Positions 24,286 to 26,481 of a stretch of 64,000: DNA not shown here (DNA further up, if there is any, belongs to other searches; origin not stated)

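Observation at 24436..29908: Stand-alone NuoH/NuoL/NuoM-like membrane trio with added PDZ and Ig-like domains and apparently substituted proton-pathway residues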

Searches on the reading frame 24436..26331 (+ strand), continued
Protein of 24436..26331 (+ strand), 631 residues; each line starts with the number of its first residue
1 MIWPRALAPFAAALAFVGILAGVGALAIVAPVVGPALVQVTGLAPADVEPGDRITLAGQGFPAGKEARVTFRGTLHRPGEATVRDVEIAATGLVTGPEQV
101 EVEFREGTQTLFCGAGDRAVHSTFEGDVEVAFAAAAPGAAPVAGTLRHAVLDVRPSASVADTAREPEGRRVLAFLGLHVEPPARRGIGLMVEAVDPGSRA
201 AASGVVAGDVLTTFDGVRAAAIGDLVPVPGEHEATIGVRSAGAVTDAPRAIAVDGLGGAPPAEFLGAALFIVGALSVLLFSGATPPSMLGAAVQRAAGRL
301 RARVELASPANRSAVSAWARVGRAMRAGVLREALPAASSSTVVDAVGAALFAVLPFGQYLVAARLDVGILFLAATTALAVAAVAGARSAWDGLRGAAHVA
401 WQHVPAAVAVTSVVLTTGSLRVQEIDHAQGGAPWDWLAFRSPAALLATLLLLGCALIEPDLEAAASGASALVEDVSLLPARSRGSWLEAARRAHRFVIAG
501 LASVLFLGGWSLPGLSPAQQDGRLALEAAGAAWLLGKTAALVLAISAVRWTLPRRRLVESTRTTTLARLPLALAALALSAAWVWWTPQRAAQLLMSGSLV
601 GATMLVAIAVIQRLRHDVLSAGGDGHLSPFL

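Call 45: find_encoding_contigs(protein=P0003, flank=10000, max_places=2)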
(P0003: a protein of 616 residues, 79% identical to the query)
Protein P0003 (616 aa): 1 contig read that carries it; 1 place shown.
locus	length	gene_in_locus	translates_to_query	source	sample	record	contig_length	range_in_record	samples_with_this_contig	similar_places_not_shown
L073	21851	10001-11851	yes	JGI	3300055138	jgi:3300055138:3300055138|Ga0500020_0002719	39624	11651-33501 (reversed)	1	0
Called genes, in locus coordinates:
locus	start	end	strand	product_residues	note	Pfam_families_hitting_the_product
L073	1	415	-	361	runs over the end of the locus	PF00483:NTP_transferase, PF12804:NTP_transf_3, PF22640:ManC_GMP_beta-helix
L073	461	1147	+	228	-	PF17837:4PPT_N, PF01648:ACPS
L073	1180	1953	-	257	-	-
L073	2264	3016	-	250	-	PF00117:GATase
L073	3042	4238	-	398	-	PF00108:Thiolase_N, PF22691:Thiolase_C_1, PF02803:Thiolase_C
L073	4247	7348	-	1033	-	PF00106:adh_short, PF08659:KR, PF13561:adh_short_C2, PF22622:MFE-2_hydrat-2_N, PF01575:MaoC_dehydratas, PF02036:SCP2, PF14864:Alkyl_sulf_C (faint), PF02036:SCP2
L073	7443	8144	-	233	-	-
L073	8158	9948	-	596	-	PF00342:PGI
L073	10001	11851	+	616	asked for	PF00146:NADHdh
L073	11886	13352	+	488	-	-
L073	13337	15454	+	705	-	PF00361:Proton_antipo_M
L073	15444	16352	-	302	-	PF00231:ATP-synt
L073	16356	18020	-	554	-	PF02874:ATP-synt_ab_N, PF00006:ATP-synt_ab, PF00306:ATP-synt_ab_C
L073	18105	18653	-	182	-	PF00213:OSCP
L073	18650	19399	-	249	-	PF00430:ATP-synt_B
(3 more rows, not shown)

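Call 61: predict_structure(alignment_id=A3)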
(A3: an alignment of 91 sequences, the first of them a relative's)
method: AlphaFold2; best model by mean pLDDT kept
length: 631 residues; sequences in the alignment: 91
mean_pLDDT: 85.4   pTM: 0.76
mean pLDDT of the five models: 85.4, 83.0, 82.8, 82.3, 80.7
residues with pLDDT >= 90: 318; 70-90: 221; 50-70: 74; < 50: 18
segments of 3 or more residues with pLDDT < 50: 23-33, 626-631
pLDDT, mean of each block of 10 residues (from residue 1): 62 67 43 69 95 96 94 94 91 96 93 83 96 82 93 82 88 96 85 97 97 94 91 94 93 77 66 71 72 86 82 79 89 86 91 82 77 95 92 94 96 88 86 90 95 93 65 57 79 95 95 87 92 96 94 85 95 94 78 86 87 86 51 41
secondary structure, 60 per line:
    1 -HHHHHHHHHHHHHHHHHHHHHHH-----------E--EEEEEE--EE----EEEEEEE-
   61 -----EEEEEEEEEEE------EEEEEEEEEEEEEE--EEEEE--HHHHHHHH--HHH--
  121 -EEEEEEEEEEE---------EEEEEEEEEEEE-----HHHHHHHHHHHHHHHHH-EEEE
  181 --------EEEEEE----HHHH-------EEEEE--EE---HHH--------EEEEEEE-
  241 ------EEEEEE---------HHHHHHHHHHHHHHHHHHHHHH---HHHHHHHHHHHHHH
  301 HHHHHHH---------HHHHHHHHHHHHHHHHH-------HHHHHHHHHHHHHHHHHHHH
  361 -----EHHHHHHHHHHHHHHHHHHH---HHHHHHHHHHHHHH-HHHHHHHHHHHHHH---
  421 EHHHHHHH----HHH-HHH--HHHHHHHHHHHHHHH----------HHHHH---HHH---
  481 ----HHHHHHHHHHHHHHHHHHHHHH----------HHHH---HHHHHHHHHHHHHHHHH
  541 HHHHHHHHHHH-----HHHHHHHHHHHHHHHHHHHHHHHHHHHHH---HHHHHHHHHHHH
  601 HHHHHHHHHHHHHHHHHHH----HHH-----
elements in order: H2-24 E39-44 E53-59 E66-76 E83-96 E99-103 H106-113 E122-132 E142-153 H159-175 E177-180 E189-194 H199-202 E210-214 E233-239 E247-252 H262-283 H287-307 H317-333 H341-360 H367-385 H389-402 H404-417 H422-428 H442-456 H467-471 H485-506 H517-520 H524-551 H557-585 H589-619

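Call 63: search_protein_families(library=pfam, proteins=[L006:11936-13714:+, L003:7343-9124:+, L014:11933-13753:+], max_evalue=0.1)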
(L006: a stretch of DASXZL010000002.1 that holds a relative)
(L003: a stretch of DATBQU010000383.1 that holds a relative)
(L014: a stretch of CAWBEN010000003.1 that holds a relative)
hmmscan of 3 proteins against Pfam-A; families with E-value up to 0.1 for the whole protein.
L006:11936-13714:+ (593 aa): 1 family
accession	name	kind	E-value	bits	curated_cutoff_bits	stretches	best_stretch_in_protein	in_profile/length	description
PF00361.26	Proton_antipo_M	-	0.0021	17.7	21.5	1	358-463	96-206/294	NADH:quinone oxidoreductase/Mrp antiporter, TM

L003:7343-9124:+ (594 aa): 0 families

L014:11933-13753:+ (607 aa): 0 families

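Call 64: fold_search(model_id=the predicted structure, library=pdb)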
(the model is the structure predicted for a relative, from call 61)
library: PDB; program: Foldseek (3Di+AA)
matches with E <= 10: 1544; with E <= 0.001: 97
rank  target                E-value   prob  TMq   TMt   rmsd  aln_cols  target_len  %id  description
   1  6l7p_A                2.3e-07  1.00  0.29  0.48  10.7       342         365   20  cryo-EM structure of cyanobacteria NDH-1LdelV complex (released 2020-02-19)
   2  6nbq_A                3.5e-07  1.00  0.29  0.49  10.5       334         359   22  T.elongatus NDH (data-set 1) (released 2019-02-27)
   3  9grx_A                7.1e-07  1.00  0.29  0.49  16.5       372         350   18  NDH-PSI-LHCI supercomplex from S. oleracea (released 2025-02-12)
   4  6khi_A                8.8e-07  1.00  0.32  0.51  13.9       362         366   22  Supercomplex for cylic electron transport in cyanobacteria (released 2020-02-12)
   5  6khj_A                1.4e-06  1.00  0.31  0.51  14.2       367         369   22  Supercomplex for electron transfer (released 2020-02-12)
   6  6l7o_A                1.9e-06  1.00  0.29  0.47  10.9       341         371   22  cryo-EM structure of cyanobacteria Fd-NDH-1L complex (released 2020-02-19)
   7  7f9o_G                2.1e-06  1.00  0.29  0.49  11.2       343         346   20  PSI-NDH supercomplex of Barley (released 2021-12-22)
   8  6nbx_A                2.2e-06  1.00  0.28  0.50  13.7       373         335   21  T.elongatus NDH (data-set 2) (released 2019-02-27)
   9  9g83_H                2.6e-06  1.00  0.28  0.47  14.8       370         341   18  Respiratory supercomplex CI1-CIII2-CIV2-(cbb3)1 from alphaproteobacterium (released 2026-02-04)
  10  6tjv_A                2.7e-06  1.00  0.31  0.51  13.9       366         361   23  Structure of the NDH-1MS complex from Thermosynechococcus elongatus (released 2020-02-19)
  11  6hum_A                3.4e-06  1.00  0.28  0.48  16.6       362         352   20  Structure of the photosynthetic complex I from Thermosynechococcus elongatus (released 2019-01-09)
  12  7aqq_H                3.7e-06  1.00  0.27  0.52  14.2       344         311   16  Cryo-EM structure of Arabidopsis thaliana Complex-I (membrane core) (released 2021-12-08)
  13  7wff_A                7.8e-06  1.00  0.28  0.55  13.4       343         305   18  Subcomplexes B,M and L in the Cylic electron transfer supercomplex NDH-PSI from Arabidopsis (released 2022-03-16)
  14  4he8_C                8.8e-06  1.00  0.30  0.57  13.6       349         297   20  Crystal structure of the membrane domain of respiratory complex I from Thermus thermophilus (released 2013-02-13)
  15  7z7v_H                9.6e-06  1.00  0.28  0.52  14.0       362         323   19  Complex I from E. coli, LMNG-purified, under Turnover at pH 6, Open-ready state (released 2022-09-21)
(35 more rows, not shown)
